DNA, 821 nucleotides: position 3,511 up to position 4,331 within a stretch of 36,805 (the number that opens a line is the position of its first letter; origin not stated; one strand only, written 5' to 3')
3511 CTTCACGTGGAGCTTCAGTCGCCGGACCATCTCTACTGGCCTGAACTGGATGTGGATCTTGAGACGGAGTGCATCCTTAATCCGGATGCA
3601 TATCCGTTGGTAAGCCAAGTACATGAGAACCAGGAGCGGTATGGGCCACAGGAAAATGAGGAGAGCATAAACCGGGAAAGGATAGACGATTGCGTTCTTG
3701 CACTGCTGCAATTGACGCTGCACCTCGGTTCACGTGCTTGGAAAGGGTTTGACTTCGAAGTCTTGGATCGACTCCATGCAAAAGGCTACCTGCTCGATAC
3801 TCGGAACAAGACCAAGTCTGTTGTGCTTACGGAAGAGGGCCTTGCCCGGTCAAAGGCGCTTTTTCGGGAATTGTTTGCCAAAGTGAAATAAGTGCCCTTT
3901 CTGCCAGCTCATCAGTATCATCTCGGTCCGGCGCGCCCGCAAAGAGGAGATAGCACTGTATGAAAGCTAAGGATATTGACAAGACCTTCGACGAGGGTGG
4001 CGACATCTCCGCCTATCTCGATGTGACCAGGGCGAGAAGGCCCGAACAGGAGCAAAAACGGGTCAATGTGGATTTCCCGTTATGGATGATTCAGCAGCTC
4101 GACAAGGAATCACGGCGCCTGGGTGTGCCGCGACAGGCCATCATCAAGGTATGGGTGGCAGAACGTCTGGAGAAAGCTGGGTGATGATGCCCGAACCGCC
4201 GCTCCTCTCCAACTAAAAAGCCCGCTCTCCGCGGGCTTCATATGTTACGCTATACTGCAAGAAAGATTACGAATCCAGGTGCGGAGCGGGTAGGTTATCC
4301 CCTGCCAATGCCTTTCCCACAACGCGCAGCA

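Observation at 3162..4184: DUF4160 / DUF2442-DUF6429 fusion pair followed by an orphan BrnA-like antitoxin: a compact TA-like cluster with an unusual fusion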

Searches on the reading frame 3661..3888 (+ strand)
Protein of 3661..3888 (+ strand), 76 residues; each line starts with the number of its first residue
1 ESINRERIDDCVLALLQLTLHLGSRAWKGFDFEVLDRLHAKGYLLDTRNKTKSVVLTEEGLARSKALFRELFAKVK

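Call 19: find_related_loci(query=A2, collection=metagenome_contigs, flank=3000)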
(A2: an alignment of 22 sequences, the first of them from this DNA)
Query A2 (74 aa) in metagenome_contigs; peptide patterns used: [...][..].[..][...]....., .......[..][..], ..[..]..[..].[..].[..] (x = any residue, [..] = any of these).
600 stretches matched a pattern (row limit reached: there are more); 515 encode a relative of the query (tblastn E <= 1e-3); the best 80 are kept; 80 distinct loci.
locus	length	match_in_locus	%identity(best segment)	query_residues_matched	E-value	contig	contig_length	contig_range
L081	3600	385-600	72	1-72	4e-31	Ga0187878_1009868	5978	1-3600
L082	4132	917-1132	71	1-72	4e-31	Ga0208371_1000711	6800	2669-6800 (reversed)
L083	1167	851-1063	72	2-72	2e-31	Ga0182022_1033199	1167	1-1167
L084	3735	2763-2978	69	1-72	5e-30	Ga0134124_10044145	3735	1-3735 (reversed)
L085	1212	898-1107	73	2-71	3e-30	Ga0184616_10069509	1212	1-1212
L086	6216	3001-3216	71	1-72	7e-30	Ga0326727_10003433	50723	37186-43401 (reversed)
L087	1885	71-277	70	4-72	3e-29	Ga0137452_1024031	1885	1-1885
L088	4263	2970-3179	69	1-70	7e-28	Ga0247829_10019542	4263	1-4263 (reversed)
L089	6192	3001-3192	75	7-70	8e-28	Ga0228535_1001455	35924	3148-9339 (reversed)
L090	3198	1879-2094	65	1-72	7e-27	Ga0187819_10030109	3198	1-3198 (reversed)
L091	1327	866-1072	65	4-72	5e-27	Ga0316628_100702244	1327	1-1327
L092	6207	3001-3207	65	4-72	2e-26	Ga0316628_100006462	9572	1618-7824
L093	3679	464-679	57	1-72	2e-26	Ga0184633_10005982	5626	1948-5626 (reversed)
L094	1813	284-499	64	1-72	1e-26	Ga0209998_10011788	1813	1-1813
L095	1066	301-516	60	1-72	2e-26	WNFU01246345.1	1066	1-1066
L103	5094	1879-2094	63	1-72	1e-25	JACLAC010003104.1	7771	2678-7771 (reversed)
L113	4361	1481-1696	61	1-72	4e-25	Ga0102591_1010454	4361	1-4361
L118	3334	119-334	63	1-72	5e-25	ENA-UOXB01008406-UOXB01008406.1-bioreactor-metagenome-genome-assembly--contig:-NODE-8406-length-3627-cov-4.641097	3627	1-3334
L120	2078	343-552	61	1-70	7e-25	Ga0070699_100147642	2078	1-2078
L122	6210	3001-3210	61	1-70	7e-25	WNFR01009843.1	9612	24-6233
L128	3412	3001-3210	59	1-70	1e-24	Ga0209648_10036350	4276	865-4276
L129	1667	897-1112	58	1-72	2e-24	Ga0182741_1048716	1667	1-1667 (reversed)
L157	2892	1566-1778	61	1-71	1e-23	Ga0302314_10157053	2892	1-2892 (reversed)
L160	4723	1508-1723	57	1-72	2e-23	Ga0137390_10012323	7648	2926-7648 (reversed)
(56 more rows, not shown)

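Call 33: search_protein_representatives(protein=window:3661-3888:+)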
Query: 76 residues. Proteins with E-value up to 0.001 (for the whole library): 1506; up to 1e-10: 368; up to 1e-30: 0. The best 150 are listed.
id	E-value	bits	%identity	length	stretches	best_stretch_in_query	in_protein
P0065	5.3e-24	99.2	69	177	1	5-74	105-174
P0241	5.9e-24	99.1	70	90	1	6-74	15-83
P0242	1.3e-22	94.8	70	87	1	7-73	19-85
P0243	1.5e-21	91.5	71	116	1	8-72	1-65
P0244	1.8e-21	91.2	64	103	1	3-74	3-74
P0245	1.4e-20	88.4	62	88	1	4-74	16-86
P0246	7.5e-20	86.1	58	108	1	3-74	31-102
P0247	7.7e-20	86.0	64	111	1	5-74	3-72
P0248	1.1e-19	85.5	60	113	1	2-73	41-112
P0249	1.4e-19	85.2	61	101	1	3-74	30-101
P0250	1.5e-19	85.1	60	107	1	3-74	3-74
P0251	2.8e-19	84.3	58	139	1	4-74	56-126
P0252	2.9e-19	84.2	61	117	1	3-72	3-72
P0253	3.6e-19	83.9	58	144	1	3-74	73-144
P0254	3.8e-19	83.8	58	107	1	3-74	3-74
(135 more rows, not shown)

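Call 41: predict_structure(alignment_id=A3)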
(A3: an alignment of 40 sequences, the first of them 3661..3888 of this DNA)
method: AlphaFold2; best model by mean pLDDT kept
length: 76 residues; sequences in the alignment: 40
mean_pLDDT: 93.0   pTM: 0.83
mean pLDDT of the five models: 93.0, 92.5, 92.3, 91.7, 91.5
residues with pLDDT >= 90: 61; 70-90: 13; 50-70: 2; < 50: 0
segments of 3 or more residues with pLDDT < 50: none
pLDDT, mean of each block of 10 residues (from residue 1): 91 97 93 96 88 95 98 82
secondary structure, 60 per line:
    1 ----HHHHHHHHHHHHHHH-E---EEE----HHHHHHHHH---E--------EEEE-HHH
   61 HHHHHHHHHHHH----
elements in order: H5-19 E25-27 H32-40 E53-56 H58-72

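Call 67: search_protein_families(library=pfam, proteins=[L113:1689-3386:-, L088:2621-2971:+, L122:2564-2995:+, L120:2-247:+, L160:604-1509:+, L103:2106-2837:+, L118:337-1050:+, L128:2352-2945:+, L157:23-1525:+, L129:692-898:+], max_evalue=0.001)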
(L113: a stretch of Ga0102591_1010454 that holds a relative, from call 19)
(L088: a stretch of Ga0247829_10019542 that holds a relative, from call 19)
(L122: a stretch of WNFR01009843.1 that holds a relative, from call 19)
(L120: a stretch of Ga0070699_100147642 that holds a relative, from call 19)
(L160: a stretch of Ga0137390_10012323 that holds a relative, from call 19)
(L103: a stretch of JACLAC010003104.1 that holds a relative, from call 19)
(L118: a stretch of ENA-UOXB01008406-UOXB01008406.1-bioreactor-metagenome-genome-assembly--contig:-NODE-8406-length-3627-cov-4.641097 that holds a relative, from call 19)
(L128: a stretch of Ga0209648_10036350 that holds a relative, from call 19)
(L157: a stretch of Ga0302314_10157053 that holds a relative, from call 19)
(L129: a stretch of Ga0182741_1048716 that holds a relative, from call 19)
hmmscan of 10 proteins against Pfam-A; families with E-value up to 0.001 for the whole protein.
L113:1689-3386:- (565 aa): 4 families
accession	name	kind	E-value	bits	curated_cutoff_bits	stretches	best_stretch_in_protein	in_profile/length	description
PF03050.20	DDE_Tnp_IS66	-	3.3e-79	266.7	23.1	1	208-507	2-283/284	Transposase IS66 family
PF13817.11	DDE_Tnp_IS66_C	-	1.9e-15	57.2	30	1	514-551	1-39/39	IS66 C-terminal element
PF13005.12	zf-IS66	-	3.1e-14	53.5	27.3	1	150-193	3-46/46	zinc-finger binding domain of transposase IS66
PF13007.12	LZ_Tnp_IS66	-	8.6e-13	49.2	22.9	1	66-143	1-71/71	Transposase C of IS166 homeodomain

L088:2621-2971:+ (117 aa): 1 family
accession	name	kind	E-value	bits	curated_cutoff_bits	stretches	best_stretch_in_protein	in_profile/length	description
PF04993.18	TfoX_N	-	6.7e-18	65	30.1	1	20-110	2-88/91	TfoX N-terminal domain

L122:2564-2995:+ (144 aa): 0 families

L120:2-247:+ (82 aa): 0 families

L160:604-1509:+ (302 aa): 0 families

L103:2106-2837:+ (244 aa): 3 families
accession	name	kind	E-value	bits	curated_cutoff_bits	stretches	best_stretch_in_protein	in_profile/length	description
PF00702.32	Hydrolase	-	6.8e-25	89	26.4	1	22-200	1-191/191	haloacid dehalogenase-like hydrolase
PF13419.12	HAD_2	-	7.1e-23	82.1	23.8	1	25-206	1-178/178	Haloacid dehalogenase-like hydrolase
PF13242.12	Hydrolase_like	-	0.00052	20.3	22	0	161-217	2-59/75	HAD-hyrolase-like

L118:337-1050:+ (238 aa): 0 families

L128:2352-2945:+ (198 aa): 1 family
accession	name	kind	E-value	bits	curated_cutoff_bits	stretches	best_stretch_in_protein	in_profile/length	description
PF03692.20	CxxCxxCC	-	2.4e-05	25.4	23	1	55-103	22-71/85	Putative zinc- or iron-chelating domain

L157:23-1525:+ (501 aa): 2 families
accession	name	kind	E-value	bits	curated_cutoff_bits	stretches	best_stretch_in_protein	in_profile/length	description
PF08530.16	PepX_C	-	2.8e-29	103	22.5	1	252-455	8-182/217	X-Pro dipeptidyl-peptidase C-terminal non-catalytic domain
PF02129.25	Peptidase_S15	-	3.9e-25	89.5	23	1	3-208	73-261/262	X-Pro dipeptidyl-peptidase (S15 family)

L129:692-898:+ (69 aa): 0 families

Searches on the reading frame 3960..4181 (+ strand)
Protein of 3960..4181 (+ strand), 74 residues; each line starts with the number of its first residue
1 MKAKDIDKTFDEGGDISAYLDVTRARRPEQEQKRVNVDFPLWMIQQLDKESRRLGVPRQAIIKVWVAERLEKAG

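Call 3: search_protein_families(library=pfam, proteins=[window:3960-4181:+], max_evalue=1)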
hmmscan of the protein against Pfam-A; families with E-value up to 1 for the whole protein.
window:3960-4181:+ (74 aa): 2 families
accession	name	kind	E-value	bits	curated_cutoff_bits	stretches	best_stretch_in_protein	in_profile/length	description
PF12441.14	CopG_antitoxin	-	0.00041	21.5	28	1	2-68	7-78/79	CopG antitoxin of type II toxin-antitoxin system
PF01402.27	RHH_1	-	0.03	14.7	20.5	1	43-72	10-39/39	Ribbon-helix-helix protein, copG family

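Call 4: search_protein_families(library=ncbifam, proteins=[window:3960-4181:+], max_evalue=1)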
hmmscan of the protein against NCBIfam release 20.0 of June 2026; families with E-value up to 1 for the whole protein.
window:3960-4181:+ (74 aa): 1 family
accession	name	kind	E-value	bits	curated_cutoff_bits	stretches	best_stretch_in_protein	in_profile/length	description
NF047399.1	BrnA_antitoxin_add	equivalog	1.2e-34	118.3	60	1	1-70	1-70/70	type II toxin-antitoxin system BrnA family antitoxin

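Call 26: find_homologous_proteins(query=window:3960-4181:+)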
Query window:3960-4181:+ (74 aa): 7999 proteins with E <= 0.001 among 8000 candidates; the best 120 are listed.
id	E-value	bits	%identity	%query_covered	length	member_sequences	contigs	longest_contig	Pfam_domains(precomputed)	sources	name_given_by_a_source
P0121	3.0e-41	156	100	100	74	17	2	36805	-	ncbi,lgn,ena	-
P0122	9.9e-39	148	95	100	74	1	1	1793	-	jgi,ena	jgi:hypothetical protein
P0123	6.6e-38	145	95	100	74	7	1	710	-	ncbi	-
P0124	9.6e-38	145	92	100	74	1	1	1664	-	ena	-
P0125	9.9e-38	145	93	99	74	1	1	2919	-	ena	-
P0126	1.4e-37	144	93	99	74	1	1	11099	-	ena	-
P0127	1.6e-37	144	93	99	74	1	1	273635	-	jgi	jgi:hypothetical protein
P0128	1.8e-37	144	92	99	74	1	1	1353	-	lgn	-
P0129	2.3e-37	143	93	99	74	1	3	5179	-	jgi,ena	jgi:hypothetical protein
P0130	5.3e-37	142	91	100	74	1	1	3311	-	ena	-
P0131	8.9e-37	142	89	100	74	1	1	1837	-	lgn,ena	-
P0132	1.1e-36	141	91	100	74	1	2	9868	-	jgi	jgi:hypothetical protein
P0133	1.2e-36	141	90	99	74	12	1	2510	PF12441.15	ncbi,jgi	-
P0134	1.2e-36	141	92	99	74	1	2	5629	-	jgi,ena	jgi:hypothetical protein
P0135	1.6e-36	141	89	99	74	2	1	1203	-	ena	-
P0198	1.1e-33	132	84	100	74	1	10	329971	PF12441.15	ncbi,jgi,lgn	jgi:hypothetical protein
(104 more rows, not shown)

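Call 27: find_encoding_contigs(protein=P0127, flank=2500, max_places=4)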
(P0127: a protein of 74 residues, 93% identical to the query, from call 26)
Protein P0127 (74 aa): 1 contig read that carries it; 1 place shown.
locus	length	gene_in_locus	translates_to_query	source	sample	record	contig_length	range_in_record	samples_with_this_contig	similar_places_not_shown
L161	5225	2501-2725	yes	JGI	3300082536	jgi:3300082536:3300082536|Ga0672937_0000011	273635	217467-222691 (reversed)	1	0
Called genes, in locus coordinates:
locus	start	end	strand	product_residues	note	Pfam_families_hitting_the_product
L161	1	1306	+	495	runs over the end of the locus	PF02789:Peptidase_M17_N, PF00883:Peptidase_M17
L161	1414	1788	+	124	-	-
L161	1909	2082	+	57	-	PF13298:LigD_N (weak)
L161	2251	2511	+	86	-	PF04365:BrnT_toxin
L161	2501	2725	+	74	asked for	-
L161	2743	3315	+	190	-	PF07293:DUF1450, PF11969:DcpS_C, PF01230:HIT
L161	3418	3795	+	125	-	-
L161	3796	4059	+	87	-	PF06794:UPF0270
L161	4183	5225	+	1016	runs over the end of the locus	PF13426:PAS_9 (faint), PF02743:dCache_1, PF00990:GGDEF, PF00563:EAL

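Call 28: find_encoding_contigs(protein=P0198, flank=2500, max_places=8)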
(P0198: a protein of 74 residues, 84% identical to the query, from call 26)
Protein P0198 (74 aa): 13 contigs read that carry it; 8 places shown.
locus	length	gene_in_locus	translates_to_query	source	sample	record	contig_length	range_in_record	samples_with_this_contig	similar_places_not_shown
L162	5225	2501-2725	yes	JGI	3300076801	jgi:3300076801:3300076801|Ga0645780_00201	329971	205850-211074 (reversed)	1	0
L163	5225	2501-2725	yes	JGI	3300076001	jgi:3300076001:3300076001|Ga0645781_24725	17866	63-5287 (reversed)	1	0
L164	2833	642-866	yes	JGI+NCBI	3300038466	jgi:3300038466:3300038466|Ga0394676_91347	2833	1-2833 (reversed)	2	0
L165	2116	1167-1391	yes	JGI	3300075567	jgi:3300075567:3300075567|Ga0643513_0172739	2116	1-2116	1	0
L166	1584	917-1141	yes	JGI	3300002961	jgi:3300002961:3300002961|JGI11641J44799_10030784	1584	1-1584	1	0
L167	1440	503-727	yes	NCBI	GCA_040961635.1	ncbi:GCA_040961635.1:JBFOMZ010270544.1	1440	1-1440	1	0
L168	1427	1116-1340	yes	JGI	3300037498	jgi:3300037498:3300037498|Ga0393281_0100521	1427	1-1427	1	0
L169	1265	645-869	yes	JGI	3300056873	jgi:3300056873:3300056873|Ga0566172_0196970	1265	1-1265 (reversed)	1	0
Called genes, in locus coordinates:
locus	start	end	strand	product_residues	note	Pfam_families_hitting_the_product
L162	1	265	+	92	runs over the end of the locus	-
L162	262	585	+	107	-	PF12441:CopG_antitoxin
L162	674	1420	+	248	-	PF02353:CMAS (weak), PF13847:Methyltransf_31, PF08241:Methyltransf_11, PF13649:Methyltransf_25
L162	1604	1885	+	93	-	PF02604:PhdYeFM_antitox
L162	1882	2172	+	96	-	PF05016:ParE_toxin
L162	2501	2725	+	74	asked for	PF12441:CopG_antitoxin (weak)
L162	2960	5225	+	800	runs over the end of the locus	PF13205:Big_5, PF01833:TIG (weak)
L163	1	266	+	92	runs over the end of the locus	-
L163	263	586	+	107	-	PF12441:CopG_antitoxin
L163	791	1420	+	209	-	PF08241:Methyltransf_11, PF13649:Methyltransf_25, PF13847:Methyltransf_31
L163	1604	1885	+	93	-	PF02604:PhdYeFM_antitox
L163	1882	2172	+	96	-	PF05016:ParE_toxin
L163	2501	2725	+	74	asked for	PF12441:CopG_antitoxin (weak)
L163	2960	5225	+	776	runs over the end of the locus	?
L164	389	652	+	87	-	PF04365:BrnT_toxin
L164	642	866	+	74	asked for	PF12441:CopG_antitoxin (weak)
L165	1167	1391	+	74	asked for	PF12441:CopG_antitoxin (weak)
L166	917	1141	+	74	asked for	PF12441:CopG_antitoxin (weak)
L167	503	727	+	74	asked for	PF12441:CopG_antitoxin (weak)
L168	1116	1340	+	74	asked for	PF12441:CopG_antitoxin (weak)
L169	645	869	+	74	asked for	PF12441:CopG_antitoxin (weak)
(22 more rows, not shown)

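Call 49: find_encoding_contigs(protein=P0126, flank=2500, max_places=3)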
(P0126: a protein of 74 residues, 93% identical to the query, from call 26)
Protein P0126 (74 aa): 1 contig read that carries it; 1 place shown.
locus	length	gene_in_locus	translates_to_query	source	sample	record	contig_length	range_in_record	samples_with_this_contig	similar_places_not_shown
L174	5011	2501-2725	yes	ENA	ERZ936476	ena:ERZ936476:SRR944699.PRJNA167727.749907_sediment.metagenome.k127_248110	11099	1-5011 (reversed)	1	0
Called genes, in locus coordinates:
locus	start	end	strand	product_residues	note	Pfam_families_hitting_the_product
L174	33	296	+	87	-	PF02604:PhdYeFM_antitox (weak)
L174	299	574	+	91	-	PF15738:YafQ_toxin (weak)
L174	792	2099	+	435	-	PF00079:Serpin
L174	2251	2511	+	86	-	PF04365:BrnT_toxin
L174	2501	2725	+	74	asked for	-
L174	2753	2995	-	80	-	-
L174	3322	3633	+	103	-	PF04365:BrnT_toxin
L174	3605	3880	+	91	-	PF12441:CopG_antitoxin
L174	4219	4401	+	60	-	-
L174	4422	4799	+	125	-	PF02001:DUF134, PF08281:Sigma70_r4_2, PF04545:Sigma70_r4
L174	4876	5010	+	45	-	?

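Call 50: find_encoding_contigs(protein=P0122, flank=2500, max_places=3)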
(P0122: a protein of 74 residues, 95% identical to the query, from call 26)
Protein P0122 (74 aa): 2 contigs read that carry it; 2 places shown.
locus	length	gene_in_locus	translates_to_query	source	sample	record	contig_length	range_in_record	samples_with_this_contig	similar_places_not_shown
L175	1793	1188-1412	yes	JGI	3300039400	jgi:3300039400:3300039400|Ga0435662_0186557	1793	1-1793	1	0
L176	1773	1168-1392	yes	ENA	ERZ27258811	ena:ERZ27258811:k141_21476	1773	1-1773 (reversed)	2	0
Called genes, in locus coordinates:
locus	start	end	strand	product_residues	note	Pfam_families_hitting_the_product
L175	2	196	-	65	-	?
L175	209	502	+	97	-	-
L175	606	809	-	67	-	-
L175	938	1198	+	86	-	PF04365:BrnT_toxin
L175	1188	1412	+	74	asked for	-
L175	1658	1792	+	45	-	?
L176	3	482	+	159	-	?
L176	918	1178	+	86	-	PF04365:BrnT_toxin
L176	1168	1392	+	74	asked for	-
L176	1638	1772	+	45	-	?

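Call 71: search_protein_families(library=padloc, proteins=[window:3960-4181:+], max_evalue=0.01)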
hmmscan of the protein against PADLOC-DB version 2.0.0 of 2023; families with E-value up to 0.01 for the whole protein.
window:3960-4181:+ (74 aa): 0 families

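Call 72: search_protein_families(library=phrogs, proteins=[window:3960-4181:+], max_evalue=0.001)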
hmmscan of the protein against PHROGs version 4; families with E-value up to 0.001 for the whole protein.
window:3960-4181:+ (74 aa): 0 families
